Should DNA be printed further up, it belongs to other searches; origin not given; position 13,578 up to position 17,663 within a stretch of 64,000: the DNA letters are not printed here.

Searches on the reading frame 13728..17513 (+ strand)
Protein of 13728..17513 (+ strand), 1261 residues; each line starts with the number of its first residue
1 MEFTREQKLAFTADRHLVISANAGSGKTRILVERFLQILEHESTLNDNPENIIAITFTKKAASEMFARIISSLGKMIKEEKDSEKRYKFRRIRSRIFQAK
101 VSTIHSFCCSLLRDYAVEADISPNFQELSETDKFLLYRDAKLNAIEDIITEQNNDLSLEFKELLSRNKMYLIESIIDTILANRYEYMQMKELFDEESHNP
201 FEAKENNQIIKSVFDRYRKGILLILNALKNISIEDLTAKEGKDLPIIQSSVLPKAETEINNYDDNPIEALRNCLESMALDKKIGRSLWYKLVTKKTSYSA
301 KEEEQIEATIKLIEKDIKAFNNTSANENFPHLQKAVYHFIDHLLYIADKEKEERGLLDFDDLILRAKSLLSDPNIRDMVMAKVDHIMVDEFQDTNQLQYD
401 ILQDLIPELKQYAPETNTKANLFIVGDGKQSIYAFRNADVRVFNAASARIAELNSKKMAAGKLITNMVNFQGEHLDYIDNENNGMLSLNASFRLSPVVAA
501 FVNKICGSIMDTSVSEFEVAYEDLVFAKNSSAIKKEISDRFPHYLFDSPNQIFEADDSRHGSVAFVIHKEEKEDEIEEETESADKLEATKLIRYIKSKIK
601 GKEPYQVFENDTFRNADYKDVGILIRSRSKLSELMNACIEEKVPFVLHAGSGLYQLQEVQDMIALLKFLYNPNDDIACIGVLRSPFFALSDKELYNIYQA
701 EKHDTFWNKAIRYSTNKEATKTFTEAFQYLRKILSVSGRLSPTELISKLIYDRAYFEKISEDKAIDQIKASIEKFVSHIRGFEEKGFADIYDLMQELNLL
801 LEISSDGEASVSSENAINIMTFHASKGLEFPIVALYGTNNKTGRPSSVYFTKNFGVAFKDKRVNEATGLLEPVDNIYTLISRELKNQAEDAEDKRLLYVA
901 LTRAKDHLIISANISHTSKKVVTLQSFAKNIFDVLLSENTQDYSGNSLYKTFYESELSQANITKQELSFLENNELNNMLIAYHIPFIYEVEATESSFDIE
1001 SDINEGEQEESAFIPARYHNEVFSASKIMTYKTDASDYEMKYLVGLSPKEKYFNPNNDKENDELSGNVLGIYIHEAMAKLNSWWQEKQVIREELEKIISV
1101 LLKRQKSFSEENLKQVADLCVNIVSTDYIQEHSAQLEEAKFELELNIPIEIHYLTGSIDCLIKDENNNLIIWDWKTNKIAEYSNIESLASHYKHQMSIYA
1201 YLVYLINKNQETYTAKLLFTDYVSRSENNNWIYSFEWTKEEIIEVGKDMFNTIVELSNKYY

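Call 57: search_protein_families(library=pfam, proteins=[window:13728-17513:+], max_evalue=0.001)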
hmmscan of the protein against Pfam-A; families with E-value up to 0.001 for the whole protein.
window:13728-17513:+ (1261 aa): 6 families
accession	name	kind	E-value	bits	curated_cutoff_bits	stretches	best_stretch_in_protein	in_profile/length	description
PF00580.27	UvrD-helicase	-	4.4e-51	174.6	23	2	5-216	3-175/271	UvrD/REP helicase N-terminal domain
PF13361.12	UvrD_C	-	2e-34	120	25.6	1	582-913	32-348/350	UvrD-like helicase C-terminal domain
PF13245.12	AAA_19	-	4.4e-15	56.5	25.1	1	13-436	10-134/134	AAA domain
PF12705.13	PDDEXK_1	-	1.4e-13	51.8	22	1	1023-1207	2-173/247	PD-(D/E)XK nuclease superfamily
PF13538.12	UvrD_C_2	-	4.4e-08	33.3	27.4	1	887-910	28-51/52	UvrD-like helicase C-terminal domain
PF01443.25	Viral_helicase1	-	5.6e-06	26.8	21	0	878-910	194-226/228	Viral superfamily 1 RNA helicase core domain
